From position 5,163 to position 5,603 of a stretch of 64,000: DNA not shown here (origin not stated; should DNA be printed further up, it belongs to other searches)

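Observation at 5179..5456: Two tandem desulforedoxin-like mini-genes missed by the ORF track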

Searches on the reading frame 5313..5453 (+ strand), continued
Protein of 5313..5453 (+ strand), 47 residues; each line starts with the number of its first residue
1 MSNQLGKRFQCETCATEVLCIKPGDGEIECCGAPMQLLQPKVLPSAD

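Call 49: find_homologous_proteins(query=A4, max_evalue=0.00001)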
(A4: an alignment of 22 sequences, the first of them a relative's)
Query A4 (22 sequences) (100 aa, profile of the alignment): 1970 proteins with E <= 0.00001 among 3516 candidates; the best 120 are listed.
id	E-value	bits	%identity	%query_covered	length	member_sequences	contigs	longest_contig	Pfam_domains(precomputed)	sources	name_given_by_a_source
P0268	2.0e-31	126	59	100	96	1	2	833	PF06397.18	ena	-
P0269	4.9e-30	121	53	100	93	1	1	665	PF06397.18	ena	-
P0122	1.5e-29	120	100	100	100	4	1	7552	PF06397.18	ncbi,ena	-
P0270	2.9e-29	119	51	100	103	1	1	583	PF06397.18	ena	-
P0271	2.3e-28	116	51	96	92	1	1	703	PF06397.18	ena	-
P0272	3.1e-28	116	77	100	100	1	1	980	PF06397.18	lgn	-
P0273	4.5e-28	115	54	100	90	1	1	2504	PF06397.18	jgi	-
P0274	3.3e-27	112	51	100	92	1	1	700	PF06397.18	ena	-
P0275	5.5e-27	112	60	100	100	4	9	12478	PF26435.2,PF06397.18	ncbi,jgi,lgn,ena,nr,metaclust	ncbi:MAG: hypothetical protein A3G20_09650 [Acidobacteria bacterium RIFCSPLOWO2_12_FULL_59_11]|nr:MA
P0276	1.7e-26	110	50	100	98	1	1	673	PF06397.18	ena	-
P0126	2.9e-26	109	40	95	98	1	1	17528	PF06397.18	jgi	jgi:ribosomal protein S27E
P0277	3.6e-26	109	53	100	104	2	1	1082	PF06397.18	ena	-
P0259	4.2e-26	109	31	96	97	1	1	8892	PF06397.18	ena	-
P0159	1.4e-25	107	32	95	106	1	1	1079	-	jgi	jgi:hypothetical protein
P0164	5.6e-25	105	37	98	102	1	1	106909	-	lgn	-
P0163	1.0e-23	101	38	82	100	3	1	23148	PF06397.18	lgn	-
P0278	3.6e-23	99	45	100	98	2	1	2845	PF06397.18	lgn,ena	-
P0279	1.3e-22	98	45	100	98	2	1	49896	PF06397.18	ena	-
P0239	7.5e-20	89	36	97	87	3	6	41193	PF06397.18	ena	-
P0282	1.2e-18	85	32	98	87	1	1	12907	PF06397.18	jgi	jgi:hypothetical protein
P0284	1.9e-18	84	43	96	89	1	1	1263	PF06397.18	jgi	jgi:desulfoferrodoxin-like iron-binding protein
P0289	7.0e-18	82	40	100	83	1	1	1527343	-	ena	-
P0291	1.5e-17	81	36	98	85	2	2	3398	PF06397.18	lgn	-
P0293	1.9e-17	81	40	100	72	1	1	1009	PF06397.18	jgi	jgi:desulfoferrodoxin-like iron-binding protein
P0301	5.1e-16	76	63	52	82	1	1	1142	PF06397.18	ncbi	-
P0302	7.9e-16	76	69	45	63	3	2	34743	PF06397.18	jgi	jgi:tRNA G26 N,N-dimethylase Trm1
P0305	2.9e-15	74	67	45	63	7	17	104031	PF06397.18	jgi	jgi:desulfoferrodoxin-like iron-binding protein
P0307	3.4e-15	74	67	45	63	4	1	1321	PF06397.18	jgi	jgi:hypothetical protein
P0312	7.8e-15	73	65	43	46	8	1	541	PF06397.18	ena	-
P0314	8.1e-15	73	35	98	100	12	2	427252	-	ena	-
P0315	8.5e-15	72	67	43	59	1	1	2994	PF06397.18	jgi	jgi:hypothetical protein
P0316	9.1e-15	72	65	43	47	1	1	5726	PF06397.18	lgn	-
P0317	9.1e-15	72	70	46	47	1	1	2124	PF06397.18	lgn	-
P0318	9.1e-15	72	70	43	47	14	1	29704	PF06397.18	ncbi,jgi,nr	ncbi:MAG: desulfoferrodoxin [Syntrophales bacterium]|nr:desulfoferrodoxin [Syntrophales bacterium]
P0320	1.0e-14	72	69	45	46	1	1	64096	PF06397.18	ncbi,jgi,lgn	-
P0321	1.1e-14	72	50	56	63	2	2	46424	PF06397.18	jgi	jgi:hypothetical protein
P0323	1.4e-14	72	63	43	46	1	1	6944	PF06397.18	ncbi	ncbi:MAG: hypothetical protein V1691_01095 [Chloroflexota bacterium]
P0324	1.5e-14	72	32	100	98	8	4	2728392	-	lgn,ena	-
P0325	1.5e-14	72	67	43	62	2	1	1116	PF06397.18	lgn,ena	-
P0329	1.9e-14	71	64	45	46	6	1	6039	PF06397.18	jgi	jgi:desulfoferrodoxin-like iron-binding protein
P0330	1.9e-14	71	64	45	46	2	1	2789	PF06397.18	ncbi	ncbi:MAG: desulforedoxin [Acidobacteriota bacterium]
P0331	2.0e-14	71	58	43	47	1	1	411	PF06397.18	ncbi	-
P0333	2.1e-14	71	65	46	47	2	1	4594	PF06397.18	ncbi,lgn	-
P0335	2.1e-14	71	67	45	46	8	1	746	PF06397.18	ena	-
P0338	2.2e-14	71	65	43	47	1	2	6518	PF06397.18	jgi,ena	-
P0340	2.3e-14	71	67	43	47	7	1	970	PF06397.18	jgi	jgi:hypothetical protein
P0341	2.4e-14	71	67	43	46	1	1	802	PF06397.18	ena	-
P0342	2.4e-14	71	71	45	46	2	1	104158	PF06397.18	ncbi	-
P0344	2.5e-14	71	63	43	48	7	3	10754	PF06397.18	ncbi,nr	ncbi:MAG: hypothetical protein FJZ94_02430 [Chloroflexi bacterium]|nr:hypothetical protein [Chlorofl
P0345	2.5e-14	71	63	43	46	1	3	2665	PF06397.18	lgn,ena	-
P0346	2.6e-14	71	60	43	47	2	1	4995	PF06397.18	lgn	-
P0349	2.8e-14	71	63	43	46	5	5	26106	PF06397.18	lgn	-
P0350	2.8e-14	71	64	45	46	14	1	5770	PF06397.18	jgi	jgi:desulfoferrodoxin-like iron-binding protein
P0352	2.9e-14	71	65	43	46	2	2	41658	PF06397.18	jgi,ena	jgi:hypothetical protein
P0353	3.0e-14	71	38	97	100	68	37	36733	-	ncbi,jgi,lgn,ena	jgi:hypothetical protein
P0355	3.1e-14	71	60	43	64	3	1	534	PF06397.18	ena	-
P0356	3.1e-14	71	41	100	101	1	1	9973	-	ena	-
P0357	3.1e-14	71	73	45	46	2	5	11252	PF06397.18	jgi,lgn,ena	jgi:desulfoferrodoxin-like iron-binding protein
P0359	3.2e-14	71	65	43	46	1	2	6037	PF06397.18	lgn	-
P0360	3.2e-14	71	65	43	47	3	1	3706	PF06397.18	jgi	jgi:DNA-directed RNA polymerase subunit RPC12/RpoP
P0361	3.3e-14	71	65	43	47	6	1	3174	PF06397.18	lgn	-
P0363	3.4e-14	71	57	58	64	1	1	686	PF06397.18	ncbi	-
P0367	4.1e-14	70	65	43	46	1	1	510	PF06397.18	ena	-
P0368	4.2e-14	70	67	43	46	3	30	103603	PF06397.18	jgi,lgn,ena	jgi:hypothetical protein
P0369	4.3e-14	70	73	45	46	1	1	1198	PF06397.18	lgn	-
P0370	4.4e-14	70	65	43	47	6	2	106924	PF06397.18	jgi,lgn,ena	-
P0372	4.4e-14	70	63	43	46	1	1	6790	PF06397.18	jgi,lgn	jgi:hypothetical protein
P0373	4.5e-14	70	65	43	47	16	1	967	PF06397.18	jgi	-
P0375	4.8e-14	70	72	43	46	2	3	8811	PF06397.18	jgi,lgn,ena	jgi:desulfoferrodoxin-like iron-binding protein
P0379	5.0e-14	70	37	98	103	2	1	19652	-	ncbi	ncbi:MAG: hypothetical protein ACE5IL_11180 [Myxococcota bacterium]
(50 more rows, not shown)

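Call 50: search_protein_families(library=pfam, proteins=[P0275, P0122, P0353, P0324, P0314, P0289, P0318, P0330, P0379, P0230], max_evalue=0.1)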
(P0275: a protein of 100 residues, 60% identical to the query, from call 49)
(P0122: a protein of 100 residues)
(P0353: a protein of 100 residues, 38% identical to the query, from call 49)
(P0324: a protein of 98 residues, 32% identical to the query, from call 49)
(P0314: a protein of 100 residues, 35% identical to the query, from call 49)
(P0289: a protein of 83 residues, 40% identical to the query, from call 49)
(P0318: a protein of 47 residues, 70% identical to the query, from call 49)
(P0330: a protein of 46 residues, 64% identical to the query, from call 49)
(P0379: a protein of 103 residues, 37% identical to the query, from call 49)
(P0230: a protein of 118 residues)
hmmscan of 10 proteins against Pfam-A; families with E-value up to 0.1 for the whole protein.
P0275 (100 aa): 11 families
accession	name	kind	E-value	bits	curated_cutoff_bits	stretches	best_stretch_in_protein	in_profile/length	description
PF06397.17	Desulfoferrod_N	-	1.1e-13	51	23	2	6-34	4-32/36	Desulfoferrodoxin, N-terminal domain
PF18073.7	Zn_ribbon_LapB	-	0.0019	18.3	25.7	0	9-18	1-10/28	Rubredoxin metal binding domain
PF24458.1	DUF7573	-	0.01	16.2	30.2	0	8-30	11-33/39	Domain of unknown function (DUF7573)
PF08271.17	Zn_Ribbon_TF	-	0.015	15.3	29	1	9-36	1-30/43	TFIIB zinc-binding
PF09723.15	Zn_ribbon_8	-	0.024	15.1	34.4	0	62-85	6-30/41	Zinc ribbon domain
PF25164.1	CoiA_N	-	0.027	14.4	26.3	0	6-19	15-28/50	Competence protein CoiA, N-terminal domain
PF23895.1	Phage_zn_bind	-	0.032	14.7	27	0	5-22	6-23/69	Phage zinc binding domain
PF04828.22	GFA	-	0.034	14.7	24.3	0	7-28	70-91/115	Glutathione-dependent formaldehyde-activating enzyme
PF24485.1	zf-C2H2_DHX34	-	0.047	14.2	27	0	62-74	2-14/25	DHX34-like, C2H2-type zinc finger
PF00569.23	ZZ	-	0.062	13.6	21.4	0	60-69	3-12/45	Zinc finger, ZZ type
PF13465.12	zf-H2C2_2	-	0.068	14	40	0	60-69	13-22/26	Zinc-finger double domain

P0122 (100 aa): 6 families
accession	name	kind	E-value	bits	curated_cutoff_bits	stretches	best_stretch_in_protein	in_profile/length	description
PF06397.17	Desulfoferrod_N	-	3.3e-12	46.3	23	2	61-89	6-34/36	Desulfoferrodoxin, N-terminal domain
PF09297.16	Zn_ribbon_NUD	-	0.0042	17.2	24.8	0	31-43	9-21/32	NADH pyrophosphatase zinc ribbon domain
PF18073.7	Zn_ribbon_LapB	-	0.022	14.9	25.7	0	62-70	1-9/28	Rubredoxin metal binding domain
PF25164.1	CoiA_N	-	0.026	14.4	26.3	0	6-20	15-29/50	Competence protein CoiA, N-terminal domain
PF05810.19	NinF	-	0.053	13.9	27.5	0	63-70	1-8/25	NinF protein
PF00569.23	ZZ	-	0.087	13.1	21.4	0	58-67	16-25/45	Zinc finger, ZZ type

P0353 (100 aa): 0 families

P0324 (98 aa): 1 family
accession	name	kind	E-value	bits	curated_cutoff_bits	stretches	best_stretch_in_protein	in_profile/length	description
PF06397.17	Desulfoferrod_N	-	0.012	15.7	23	1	9-36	7-34/36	Desulfoferrodoxin, N-terminal domain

P0314 (100 aa): 0 families

P0289 (83 aa): 2 families
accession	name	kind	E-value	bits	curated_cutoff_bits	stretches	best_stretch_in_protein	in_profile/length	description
PF06397.17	Desulfoferrod_N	-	0.0073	16.4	23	0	44-73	6-35/36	Desulfoferrodoxin, N-terminal domain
PF11519.13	DUF3222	-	0.025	15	25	1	42-78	30-64/75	Protein of unknown function (DUF3222)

P0318 (47 aa): 2 families
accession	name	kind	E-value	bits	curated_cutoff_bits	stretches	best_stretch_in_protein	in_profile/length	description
PF06397.17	Desulfoferrod_N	-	1.9e-07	31.1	23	1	7-36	5-34/36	Desulfoferrodoxin, N-terminal domain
PF08792.16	A2L_zn_ribbon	-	0.029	14.5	22.9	0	8-24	3-20/33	A2L zinc ribbon domain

P0330 (46 aa): 1 family
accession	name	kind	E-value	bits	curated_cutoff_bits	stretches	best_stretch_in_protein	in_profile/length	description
PF06397.17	Desulfoferrod_N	-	7.8e-09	35.5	23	1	5-35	4-34/36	Desulfoferrodoxin, N-terminal domain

P0379 (103 aa): 0 families

P0230 (118 aa): 1 family
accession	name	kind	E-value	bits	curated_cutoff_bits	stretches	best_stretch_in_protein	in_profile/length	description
PF06397.17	Desulfoferrod_N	-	0.00014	21.9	23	1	79-107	6-34/36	Desulfoferrodoxin, N-terminal domain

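Call 52: find_encoding_contigs(protein=P0353, flank=6000, max_places=4)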
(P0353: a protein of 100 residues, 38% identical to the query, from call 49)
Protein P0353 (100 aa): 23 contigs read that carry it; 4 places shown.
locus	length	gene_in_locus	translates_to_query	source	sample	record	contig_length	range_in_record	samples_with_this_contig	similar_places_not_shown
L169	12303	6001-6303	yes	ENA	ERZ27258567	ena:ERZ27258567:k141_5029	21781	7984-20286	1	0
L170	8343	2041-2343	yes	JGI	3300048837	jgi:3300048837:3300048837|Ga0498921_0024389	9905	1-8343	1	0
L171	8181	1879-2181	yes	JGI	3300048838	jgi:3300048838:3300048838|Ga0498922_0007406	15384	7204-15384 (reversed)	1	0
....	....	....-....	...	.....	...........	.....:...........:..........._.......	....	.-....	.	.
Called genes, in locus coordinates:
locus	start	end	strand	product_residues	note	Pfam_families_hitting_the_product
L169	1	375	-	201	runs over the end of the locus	PF00440:TetR_N, PF16859:TetR_C_11 (faint), PF13977:TetR_C_6, PF17932:TetR_C_24 (weak)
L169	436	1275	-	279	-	PF00561:Abhydrolase_1, PF12146:Hydrolase_4, PF12697:Abhydrolase_6, PF03096:Ndr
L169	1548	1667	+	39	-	-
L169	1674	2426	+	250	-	PF00033:Cytochrome_B, PF14358:DUF4405 (weak), PF13631:Cytochrom_B_N_2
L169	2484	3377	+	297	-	-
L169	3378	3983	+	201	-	PF00355:Rieske (weak)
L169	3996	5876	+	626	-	PF00034:Cytochrom_C (weak), PF13442:Cytochrome_CBB3 (weak), PF01476:LysM (weak), PF23473:LysM3_LYK4_5 (faint)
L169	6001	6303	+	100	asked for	-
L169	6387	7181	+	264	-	PF20789:4HBT_3C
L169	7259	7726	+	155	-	PF09350:DJC28_CD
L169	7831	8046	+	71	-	PF01165:Ribosomal_S21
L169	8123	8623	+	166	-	PF09424:YqeY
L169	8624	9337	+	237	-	PF00702:Hydrolase, PF12710:HAD (weak), PF13419:HAD_2, PF13242:Hydrolase_like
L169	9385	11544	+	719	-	PF07697:7TMR-HDED, PF07698:7TM-7TMR_HD (weak), PF01966:HD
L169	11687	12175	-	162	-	PF12802:MarR_2, PF01047:MarR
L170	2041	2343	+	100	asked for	-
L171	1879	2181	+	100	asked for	-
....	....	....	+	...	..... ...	-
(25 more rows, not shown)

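Call 53: find_encoding_contigs(protein=P0324, flank=6000, max_places=3)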
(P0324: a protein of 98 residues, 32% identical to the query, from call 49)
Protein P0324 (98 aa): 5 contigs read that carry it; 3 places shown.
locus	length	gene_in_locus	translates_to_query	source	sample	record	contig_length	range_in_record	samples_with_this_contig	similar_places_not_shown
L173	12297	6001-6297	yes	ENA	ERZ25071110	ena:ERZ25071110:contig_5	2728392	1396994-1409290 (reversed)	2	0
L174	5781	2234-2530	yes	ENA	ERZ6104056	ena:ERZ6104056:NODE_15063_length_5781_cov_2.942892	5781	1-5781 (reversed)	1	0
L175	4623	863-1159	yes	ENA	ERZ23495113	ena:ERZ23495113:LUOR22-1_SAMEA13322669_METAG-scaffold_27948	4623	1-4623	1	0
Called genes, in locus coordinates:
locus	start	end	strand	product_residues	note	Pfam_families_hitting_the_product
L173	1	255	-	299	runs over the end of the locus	PF21305:type_II_gspD_N0, PF03958:Secretin_N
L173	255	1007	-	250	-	PF11356:T2SSC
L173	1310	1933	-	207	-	-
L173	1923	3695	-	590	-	PF25023:TEN_YD-shell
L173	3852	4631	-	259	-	PF00106:adh_short, PF08659:KR (faint), PF13561:adh_short_C2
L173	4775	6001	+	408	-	PF02515:CoA_transf_3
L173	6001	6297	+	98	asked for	-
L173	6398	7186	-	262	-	PF00106:adh_short, PF08659:KR, PF13561:adh_short_C2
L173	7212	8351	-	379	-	PF00685:Sulfotransfer_1 (weak), PF13469:Sulfotransfer_3, PF17784:Sulfotransfer_4 (faint)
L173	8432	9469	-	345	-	PF06283:ThuA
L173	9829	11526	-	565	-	PF00732:GMC_oxred_N, PF01266:DAO (faint), PF05199:GMC_oxred_C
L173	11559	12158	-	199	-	PF13618:Gluconate_2-dh3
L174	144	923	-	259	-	PF00106:adh_short, PF08659:KR (faint), PF13561:adh_short_C2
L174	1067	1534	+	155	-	PF02515:CoA_transf_3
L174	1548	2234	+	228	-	PF02515:CoA_transf_3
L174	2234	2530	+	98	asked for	-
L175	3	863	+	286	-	?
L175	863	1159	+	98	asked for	-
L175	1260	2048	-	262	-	PF00106:adh_short, PF08659:KR, PF13561:adh_short_C2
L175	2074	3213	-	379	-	PF00685:Sulfotransfer_1 (weak), PF13469:Sulfotransfer_3, PF17784:Sulfotransfer_4 (faint)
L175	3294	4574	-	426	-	PF06283:ThuA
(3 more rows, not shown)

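Call 54: find_encoding_contigs(protein=P0289, flank=6000, max_places=2)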
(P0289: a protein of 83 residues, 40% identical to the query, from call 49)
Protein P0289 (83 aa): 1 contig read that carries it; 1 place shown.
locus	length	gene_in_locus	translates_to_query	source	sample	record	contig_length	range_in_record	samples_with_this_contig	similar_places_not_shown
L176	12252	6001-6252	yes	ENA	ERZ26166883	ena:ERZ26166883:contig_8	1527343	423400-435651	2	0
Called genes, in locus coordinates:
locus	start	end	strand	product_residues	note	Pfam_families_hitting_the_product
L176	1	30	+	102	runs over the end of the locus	PF00355:Rieske, PF13806:Rieske_2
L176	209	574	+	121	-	-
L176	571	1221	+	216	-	PF22311:DUF6970, PF27154:ORF11_beta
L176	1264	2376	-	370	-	PF04909:Amidohydro_2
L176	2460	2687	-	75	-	PF04945:YHS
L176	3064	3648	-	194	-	PF22742:PspAB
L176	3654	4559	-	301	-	PF01435:Peptidase_M48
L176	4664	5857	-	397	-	PF00155:Aminotran_1_2, PF00266:Aminotran_5 (weak)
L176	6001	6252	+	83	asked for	-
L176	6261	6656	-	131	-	PF00583:Acetyltransf_1, PF13508:Acetyltransf_7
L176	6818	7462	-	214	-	PF01726:LexA_DNA_bind, PF00717:Peptidase_S24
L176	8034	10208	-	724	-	PF13328:HD_4, PF01966:HD, PF04607:RelA_SpoT, PF02824:TGS, PF19296:RelA_AH, PF28438:RelA_RIS, PF13291:ACT_4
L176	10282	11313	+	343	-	PF04909:Amidohydro_2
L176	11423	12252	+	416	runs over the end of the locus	PF13393:tRNA-synt_His, PF00587:tRNA-synt_2b, PF03129:HGTP_anticodon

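Call 62: predict_structure(alignment_id=A7)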
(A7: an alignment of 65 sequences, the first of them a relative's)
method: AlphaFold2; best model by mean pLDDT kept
length: 96 residues; sequences in the alignment: 65
mean_pLDDT: 84.1   pTM: 0.73
mean pLDDT of the five models: 84.1, 81.5, 81.4, 78.5, 77.8
residues with pLDDT >= 90: 48; 70-90: 34; 50-70: 14; < 50: 0
segments of 3 or more residues with pLDDT < 50: none
pLDDT, mean of each block of 10 residues (from residue 1): 86 91 91 87 55 88 92 90 87 69
secondary structure, 60 per line:
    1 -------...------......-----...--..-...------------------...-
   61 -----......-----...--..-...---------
elements in order: E8-10 E17-22 E28-30 E36-38 E57-59 E66-71 E77-79 E85-87
